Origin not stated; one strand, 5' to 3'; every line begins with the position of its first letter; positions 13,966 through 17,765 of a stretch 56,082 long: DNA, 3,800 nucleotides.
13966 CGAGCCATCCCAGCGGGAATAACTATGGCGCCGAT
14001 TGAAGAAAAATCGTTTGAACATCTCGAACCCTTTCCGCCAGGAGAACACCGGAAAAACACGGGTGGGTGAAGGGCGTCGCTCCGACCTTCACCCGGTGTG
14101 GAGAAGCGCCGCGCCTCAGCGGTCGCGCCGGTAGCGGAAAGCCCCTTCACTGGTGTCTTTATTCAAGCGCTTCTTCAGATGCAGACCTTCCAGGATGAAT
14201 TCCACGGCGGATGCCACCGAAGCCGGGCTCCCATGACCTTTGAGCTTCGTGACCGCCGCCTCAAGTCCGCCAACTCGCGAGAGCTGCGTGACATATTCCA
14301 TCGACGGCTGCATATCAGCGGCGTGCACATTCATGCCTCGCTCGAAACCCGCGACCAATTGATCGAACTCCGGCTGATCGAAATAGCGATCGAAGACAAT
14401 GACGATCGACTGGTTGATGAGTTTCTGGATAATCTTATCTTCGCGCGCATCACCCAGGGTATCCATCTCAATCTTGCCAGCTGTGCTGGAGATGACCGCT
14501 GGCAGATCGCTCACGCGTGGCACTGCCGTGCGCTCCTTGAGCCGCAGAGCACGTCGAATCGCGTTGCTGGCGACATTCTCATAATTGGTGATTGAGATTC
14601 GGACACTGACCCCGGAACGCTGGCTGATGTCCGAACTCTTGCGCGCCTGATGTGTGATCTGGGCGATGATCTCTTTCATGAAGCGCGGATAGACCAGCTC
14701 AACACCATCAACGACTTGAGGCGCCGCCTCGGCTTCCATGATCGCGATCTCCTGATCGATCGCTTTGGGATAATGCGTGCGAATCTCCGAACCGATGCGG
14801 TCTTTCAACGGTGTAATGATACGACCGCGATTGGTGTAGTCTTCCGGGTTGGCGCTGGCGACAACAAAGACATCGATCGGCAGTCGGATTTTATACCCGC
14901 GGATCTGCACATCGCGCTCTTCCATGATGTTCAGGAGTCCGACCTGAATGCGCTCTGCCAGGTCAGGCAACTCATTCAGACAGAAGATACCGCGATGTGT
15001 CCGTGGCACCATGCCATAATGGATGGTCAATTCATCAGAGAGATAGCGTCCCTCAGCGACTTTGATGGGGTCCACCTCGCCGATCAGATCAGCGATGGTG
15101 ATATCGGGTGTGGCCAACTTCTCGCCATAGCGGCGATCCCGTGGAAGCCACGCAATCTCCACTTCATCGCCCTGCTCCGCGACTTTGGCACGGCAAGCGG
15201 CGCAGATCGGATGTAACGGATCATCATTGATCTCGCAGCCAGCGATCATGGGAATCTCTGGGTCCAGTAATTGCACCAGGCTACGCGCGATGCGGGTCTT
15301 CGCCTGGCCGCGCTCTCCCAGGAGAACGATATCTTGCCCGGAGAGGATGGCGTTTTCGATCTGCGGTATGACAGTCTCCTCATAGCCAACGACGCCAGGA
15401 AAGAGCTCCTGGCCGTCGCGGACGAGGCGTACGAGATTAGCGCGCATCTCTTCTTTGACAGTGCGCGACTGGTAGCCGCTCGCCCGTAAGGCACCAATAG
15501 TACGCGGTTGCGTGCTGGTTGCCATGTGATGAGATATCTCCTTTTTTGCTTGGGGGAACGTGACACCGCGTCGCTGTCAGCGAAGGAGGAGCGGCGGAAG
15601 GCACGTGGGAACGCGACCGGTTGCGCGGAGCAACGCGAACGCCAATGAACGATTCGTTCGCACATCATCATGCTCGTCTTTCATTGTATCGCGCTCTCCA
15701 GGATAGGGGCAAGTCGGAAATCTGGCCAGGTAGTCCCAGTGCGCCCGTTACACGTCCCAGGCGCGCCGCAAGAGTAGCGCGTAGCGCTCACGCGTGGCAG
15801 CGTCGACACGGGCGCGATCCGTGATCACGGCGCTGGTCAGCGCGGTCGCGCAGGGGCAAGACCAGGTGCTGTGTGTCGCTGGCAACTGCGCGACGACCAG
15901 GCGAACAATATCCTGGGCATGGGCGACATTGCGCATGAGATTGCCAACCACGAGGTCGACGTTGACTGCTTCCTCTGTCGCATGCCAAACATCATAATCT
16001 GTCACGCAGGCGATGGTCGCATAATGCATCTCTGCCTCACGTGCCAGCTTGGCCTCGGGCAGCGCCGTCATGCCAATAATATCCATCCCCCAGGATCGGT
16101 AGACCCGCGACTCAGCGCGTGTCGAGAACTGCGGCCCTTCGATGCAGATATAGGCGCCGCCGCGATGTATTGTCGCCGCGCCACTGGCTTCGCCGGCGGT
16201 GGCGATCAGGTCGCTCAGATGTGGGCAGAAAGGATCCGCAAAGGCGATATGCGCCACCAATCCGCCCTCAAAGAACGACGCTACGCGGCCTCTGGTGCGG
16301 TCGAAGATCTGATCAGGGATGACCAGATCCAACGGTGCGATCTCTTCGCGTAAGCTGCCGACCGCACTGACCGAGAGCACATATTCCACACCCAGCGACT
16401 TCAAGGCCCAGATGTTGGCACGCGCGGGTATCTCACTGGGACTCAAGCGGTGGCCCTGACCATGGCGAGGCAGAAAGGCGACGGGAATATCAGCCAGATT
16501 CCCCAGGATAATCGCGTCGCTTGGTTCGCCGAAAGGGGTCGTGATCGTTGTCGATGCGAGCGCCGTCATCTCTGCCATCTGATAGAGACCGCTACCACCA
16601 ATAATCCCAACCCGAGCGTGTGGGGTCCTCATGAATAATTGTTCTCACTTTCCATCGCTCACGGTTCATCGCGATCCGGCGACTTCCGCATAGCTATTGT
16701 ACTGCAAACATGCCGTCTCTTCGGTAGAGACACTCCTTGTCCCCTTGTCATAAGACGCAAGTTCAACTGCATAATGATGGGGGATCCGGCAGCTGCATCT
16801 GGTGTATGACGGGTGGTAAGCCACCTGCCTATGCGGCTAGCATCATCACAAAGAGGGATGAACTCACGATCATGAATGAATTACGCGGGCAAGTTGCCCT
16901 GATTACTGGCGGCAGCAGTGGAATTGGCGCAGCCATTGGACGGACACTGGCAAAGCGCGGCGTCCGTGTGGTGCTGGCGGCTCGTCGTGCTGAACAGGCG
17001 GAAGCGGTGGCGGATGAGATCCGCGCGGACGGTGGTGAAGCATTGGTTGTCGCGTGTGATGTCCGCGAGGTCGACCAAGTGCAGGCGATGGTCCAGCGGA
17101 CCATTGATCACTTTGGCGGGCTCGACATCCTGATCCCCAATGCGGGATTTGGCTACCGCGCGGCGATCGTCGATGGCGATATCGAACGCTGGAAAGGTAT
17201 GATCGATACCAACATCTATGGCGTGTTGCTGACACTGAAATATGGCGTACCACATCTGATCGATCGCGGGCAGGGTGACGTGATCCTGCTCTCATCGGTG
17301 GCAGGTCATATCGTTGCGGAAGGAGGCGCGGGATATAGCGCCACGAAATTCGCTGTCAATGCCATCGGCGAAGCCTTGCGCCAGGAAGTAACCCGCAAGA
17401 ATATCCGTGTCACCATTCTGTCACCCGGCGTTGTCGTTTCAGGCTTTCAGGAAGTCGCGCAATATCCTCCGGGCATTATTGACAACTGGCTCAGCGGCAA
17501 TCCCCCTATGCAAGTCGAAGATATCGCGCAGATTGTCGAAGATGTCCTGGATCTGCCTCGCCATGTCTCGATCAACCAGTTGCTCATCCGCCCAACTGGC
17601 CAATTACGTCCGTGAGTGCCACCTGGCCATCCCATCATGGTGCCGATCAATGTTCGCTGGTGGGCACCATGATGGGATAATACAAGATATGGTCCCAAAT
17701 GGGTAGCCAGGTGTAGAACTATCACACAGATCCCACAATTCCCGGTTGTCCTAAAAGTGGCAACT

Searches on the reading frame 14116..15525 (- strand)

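Call 97: search_protein_families(library=pfam, proteins=[window:14116-15525:-], max_evalue=0.0001)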
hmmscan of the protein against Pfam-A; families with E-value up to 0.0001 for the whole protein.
window:14116-15525:- (469 aa): 4 families
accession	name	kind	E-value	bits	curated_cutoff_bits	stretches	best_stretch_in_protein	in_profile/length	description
PF00158.32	Sigma54_activat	-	2.4e-07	31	20.2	0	169-227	85-143/168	Sigma-54 interaction domain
PF07728.20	AAA_5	-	2.4e-06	28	22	0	131-243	26-138/139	AAA domain (dynein-related subfamily)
PF01078.27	Mg_chelatase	-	4.3e-06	26.7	20.3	0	169-227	98-158/207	Magnesium chelatase, subunit ChlI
PF07726.17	AAA_3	-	1.4e-05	25.4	27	0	139-230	33-115/131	ATPase family associated with various cellular activities (AAA)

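Call 98: search_protein_families(library=padloc, proteins=[window:14116-15525:-], max_evalue=0.00001)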
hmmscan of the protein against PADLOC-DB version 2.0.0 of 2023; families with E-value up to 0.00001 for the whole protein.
window:14116-15525:- (469 aa): 0 families

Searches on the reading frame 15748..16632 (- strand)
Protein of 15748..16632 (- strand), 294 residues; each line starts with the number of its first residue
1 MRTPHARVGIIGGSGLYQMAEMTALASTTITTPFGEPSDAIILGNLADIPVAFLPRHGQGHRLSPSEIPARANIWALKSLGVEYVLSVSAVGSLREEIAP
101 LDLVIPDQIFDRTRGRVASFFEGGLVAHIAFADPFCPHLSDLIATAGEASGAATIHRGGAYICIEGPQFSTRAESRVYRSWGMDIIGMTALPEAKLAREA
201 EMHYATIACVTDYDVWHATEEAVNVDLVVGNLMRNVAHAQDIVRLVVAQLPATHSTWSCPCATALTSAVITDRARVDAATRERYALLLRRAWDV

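Call 97: search_protein_families(library=pfam, proteins=[window:15748-16632:-], max_evalue=0.0001)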
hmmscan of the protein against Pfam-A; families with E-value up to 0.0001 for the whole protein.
window:15748-16632:- (294 aa): 1 family
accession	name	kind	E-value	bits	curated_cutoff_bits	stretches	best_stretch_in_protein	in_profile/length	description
PF01048.26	PNP_UDP_1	-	5.8e-44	150.7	25.1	1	7-247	1-232/233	Phosphorylase superfamily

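Call 98: search_protein_families(library=padloc, proteins=[window:15748-16632:-], max_evalue=0.00001)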
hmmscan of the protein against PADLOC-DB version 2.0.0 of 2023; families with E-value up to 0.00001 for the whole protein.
window:15748-16632:- (294 aa): 0 families

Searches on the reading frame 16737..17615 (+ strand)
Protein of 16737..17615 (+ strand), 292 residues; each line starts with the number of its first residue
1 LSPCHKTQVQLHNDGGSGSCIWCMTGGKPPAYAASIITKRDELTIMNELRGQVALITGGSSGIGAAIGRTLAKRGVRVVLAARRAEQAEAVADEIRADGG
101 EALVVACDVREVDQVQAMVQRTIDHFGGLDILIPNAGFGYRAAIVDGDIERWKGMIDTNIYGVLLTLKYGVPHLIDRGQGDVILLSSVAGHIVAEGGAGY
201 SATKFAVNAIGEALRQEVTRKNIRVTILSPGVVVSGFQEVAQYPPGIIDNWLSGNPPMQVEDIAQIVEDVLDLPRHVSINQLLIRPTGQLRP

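Call 97: search_protein_families(library=pfam, proteins=[window:16737-17615:+], max_evalue=0.0001)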
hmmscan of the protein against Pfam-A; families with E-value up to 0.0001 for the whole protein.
window:16737-17615:+ (292 aa): 4 families
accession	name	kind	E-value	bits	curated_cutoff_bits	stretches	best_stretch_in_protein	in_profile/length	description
PF00106.31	adh_short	-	1.6e-51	175.1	26.6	1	52-238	1-187/195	short chain dehydrogenase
PF13561.12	adh_short_C2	-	9.5e-38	130.5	27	1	61-259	6-202/236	Enoyl-(Acyl carrier protein) reductase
PF08659.16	KR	-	6.8e-16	59.1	22.6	1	54-217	3-166/180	KR domain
PF01370.27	Epimerase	-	7.5e-06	26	20.9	0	54-122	1-64/240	NAD dependent epimerase/dehydratase family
